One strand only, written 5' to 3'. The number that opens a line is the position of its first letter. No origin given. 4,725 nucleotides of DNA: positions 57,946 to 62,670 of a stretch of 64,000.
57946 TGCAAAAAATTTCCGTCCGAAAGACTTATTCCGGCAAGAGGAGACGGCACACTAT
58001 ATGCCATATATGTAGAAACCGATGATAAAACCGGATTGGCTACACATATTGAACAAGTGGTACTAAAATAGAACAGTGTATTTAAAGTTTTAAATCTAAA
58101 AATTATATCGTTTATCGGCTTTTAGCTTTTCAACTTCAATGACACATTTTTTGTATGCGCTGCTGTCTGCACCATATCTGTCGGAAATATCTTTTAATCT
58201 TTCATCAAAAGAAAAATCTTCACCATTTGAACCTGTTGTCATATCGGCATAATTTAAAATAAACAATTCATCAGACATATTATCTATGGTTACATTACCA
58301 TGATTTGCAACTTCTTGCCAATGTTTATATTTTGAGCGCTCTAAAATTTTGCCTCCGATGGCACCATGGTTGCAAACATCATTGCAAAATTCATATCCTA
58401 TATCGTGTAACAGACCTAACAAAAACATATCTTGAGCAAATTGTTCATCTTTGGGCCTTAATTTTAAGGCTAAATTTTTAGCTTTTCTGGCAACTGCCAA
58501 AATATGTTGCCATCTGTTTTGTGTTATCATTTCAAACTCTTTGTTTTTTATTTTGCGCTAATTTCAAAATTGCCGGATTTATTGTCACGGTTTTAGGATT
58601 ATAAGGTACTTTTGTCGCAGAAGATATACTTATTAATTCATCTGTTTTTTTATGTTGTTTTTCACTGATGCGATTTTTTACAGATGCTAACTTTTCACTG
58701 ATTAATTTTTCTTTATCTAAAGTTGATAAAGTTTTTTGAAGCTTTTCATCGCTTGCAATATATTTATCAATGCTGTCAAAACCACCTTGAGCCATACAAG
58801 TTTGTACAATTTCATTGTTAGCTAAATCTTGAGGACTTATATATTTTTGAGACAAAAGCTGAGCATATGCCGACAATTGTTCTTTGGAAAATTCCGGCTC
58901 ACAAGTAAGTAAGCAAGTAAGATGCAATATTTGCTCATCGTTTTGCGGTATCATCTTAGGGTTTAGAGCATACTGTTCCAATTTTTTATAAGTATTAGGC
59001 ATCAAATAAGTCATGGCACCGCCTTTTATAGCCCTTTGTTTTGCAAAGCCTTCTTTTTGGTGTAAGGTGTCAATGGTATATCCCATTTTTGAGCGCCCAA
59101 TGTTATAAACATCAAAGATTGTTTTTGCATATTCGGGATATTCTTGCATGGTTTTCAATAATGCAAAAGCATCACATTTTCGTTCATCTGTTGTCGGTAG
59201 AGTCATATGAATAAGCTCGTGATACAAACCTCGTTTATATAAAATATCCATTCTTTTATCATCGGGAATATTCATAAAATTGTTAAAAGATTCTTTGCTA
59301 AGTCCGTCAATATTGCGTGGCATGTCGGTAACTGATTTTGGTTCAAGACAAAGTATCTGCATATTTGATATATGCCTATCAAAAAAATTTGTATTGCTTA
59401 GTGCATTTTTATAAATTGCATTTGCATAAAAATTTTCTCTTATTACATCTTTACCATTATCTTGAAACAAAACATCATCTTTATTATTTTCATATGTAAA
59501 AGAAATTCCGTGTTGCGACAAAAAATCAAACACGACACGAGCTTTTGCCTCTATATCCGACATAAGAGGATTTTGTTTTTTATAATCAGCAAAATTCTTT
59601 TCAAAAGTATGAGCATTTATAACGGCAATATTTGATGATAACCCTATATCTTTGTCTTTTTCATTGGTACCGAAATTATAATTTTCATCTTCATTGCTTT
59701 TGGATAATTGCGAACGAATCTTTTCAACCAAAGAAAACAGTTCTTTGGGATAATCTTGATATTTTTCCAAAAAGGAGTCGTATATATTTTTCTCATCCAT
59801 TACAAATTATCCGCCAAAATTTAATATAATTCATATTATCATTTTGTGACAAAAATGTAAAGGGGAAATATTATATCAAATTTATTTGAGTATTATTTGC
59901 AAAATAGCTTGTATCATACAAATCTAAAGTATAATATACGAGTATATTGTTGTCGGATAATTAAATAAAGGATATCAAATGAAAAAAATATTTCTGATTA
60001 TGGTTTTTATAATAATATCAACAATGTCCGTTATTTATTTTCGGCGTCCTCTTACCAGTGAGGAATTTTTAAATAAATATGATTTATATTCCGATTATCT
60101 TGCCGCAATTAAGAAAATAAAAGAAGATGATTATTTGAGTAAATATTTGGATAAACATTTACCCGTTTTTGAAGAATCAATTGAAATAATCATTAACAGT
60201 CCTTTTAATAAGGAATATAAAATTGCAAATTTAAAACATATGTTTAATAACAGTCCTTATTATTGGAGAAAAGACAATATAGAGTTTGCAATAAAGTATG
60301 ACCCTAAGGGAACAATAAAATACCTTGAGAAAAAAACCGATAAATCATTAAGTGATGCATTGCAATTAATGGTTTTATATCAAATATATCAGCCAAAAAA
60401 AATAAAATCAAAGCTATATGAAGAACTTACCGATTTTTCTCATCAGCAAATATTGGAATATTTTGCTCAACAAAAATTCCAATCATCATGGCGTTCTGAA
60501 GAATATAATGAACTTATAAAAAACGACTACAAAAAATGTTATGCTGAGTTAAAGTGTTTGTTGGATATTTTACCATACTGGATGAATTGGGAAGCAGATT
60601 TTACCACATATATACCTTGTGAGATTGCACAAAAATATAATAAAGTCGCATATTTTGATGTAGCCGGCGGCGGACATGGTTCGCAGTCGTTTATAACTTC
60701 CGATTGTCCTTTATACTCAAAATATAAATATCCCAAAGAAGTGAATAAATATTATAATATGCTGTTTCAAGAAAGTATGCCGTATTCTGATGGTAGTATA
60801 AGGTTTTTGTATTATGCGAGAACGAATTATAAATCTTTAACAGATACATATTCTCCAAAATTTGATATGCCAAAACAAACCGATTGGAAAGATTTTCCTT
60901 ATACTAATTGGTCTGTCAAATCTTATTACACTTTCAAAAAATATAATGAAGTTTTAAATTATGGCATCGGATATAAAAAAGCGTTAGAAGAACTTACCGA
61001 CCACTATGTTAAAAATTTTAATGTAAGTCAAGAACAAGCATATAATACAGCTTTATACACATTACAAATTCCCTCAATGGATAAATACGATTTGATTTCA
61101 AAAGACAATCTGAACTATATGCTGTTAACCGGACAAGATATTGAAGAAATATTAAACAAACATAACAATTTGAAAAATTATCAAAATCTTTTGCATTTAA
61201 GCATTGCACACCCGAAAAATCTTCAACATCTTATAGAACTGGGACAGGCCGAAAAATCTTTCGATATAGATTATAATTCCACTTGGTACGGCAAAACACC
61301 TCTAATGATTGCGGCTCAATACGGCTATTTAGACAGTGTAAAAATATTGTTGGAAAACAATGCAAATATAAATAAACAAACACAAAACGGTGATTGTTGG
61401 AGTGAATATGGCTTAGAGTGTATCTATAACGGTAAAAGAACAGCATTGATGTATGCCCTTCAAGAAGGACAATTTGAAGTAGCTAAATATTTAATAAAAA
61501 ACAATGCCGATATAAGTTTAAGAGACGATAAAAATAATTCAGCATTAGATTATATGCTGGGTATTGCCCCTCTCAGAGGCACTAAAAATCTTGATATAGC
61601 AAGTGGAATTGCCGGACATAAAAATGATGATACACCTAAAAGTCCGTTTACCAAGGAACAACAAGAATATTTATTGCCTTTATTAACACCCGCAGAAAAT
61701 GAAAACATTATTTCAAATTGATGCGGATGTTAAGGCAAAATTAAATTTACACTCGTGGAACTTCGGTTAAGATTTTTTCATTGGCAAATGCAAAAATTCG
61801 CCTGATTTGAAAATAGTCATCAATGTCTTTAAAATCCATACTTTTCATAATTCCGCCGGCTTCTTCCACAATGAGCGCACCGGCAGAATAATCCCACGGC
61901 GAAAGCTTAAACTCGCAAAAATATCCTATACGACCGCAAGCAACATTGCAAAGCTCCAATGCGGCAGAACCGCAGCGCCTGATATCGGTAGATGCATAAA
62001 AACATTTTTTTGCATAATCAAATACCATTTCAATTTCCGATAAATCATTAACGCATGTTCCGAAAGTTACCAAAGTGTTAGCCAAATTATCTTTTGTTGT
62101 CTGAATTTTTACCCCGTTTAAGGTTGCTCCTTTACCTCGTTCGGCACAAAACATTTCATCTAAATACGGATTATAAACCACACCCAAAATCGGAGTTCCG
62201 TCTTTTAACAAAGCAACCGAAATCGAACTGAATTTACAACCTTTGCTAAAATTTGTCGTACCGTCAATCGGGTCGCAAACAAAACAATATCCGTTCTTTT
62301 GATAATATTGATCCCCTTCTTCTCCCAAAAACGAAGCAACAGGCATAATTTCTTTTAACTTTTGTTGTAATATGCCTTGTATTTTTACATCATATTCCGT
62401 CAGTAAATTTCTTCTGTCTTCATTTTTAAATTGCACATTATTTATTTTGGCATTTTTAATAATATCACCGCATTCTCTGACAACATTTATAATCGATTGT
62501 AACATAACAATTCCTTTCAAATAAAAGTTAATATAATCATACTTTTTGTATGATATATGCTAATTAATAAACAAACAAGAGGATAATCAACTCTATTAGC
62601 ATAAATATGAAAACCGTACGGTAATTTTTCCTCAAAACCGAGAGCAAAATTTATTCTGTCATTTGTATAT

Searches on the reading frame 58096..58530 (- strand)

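Call 14: search_protein_families(library=pfam, proteins=[window:58096-58530:-], max_evalue=0.01)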
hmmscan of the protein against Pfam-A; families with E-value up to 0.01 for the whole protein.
window:58096-58530:- (144 aa): 2 families
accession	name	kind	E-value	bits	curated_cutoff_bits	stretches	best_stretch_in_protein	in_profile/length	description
PF01966.28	HD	-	2.9e-07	31.2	22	1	6-96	1-111/116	HD domain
PF08668.18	HDOD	-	2.2e-06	27.7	22.9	1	4-55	93-141/196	HDOD domain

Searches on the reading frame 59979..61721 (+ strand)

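Call 14: search_protein_families(library=pfam, proteins=[window:59979-61721:+], max_evalue=0.01)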
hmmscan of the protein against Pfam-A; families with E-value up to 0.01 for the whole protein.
window:59979-61721:+ (580 aa): 5 families
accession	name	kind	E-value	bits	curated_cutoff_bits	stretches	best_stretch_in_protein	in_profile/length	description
PF12796.13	Ank_2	-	2.1e-18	67.1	27.3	2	390-467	15-89/90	Ankyrin repeats (3 copies)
PF00023.36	Ank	-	1.1e-16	60.4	21.1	2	437-468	1-32/33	Ankyrin repeat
PF13857.12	Ank_5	-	7.4e-15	55.3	27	2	481-525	9-55/56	Ankyrin repeats (many copies)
PF13637.12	Ank_4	-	2.2e-12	47.3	22.7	2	443-506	2-50/50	Ankyrin repeats (many copies)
PF13606.12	Ank_3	-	4.6e-12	45.3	22.3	2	437-465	1-29/30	Ankyrin repeat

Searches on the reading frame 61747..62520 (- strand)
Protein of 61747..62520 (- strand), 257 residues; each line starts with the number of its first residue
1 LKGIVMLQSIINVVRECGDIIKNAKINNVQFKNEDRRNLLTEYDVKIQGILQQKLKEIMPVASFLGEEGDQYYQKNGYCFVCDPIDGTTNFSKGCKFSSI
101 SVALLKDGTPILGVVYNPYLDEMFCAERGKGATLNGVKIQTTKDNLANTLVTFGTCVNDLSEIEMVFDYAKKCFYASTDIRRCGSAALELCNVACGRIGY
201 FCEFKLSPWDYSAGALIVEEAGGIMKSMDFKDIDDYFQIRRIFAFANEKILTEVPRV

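Call 14: search_protein_families(library=pfam, proteins=[window:61747-62520:-], max_evalue=0.01)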
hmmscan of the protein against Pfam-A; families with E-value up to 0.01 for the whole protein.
window:61747-62520:- (257 aa): 1 family
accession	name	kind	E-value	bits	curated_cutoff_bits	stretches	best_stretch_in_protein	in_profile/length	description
PF00459.30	Inositol_P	-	1.4e-50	172.7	27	1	11-231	10-241/271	Inositol monophosphatase family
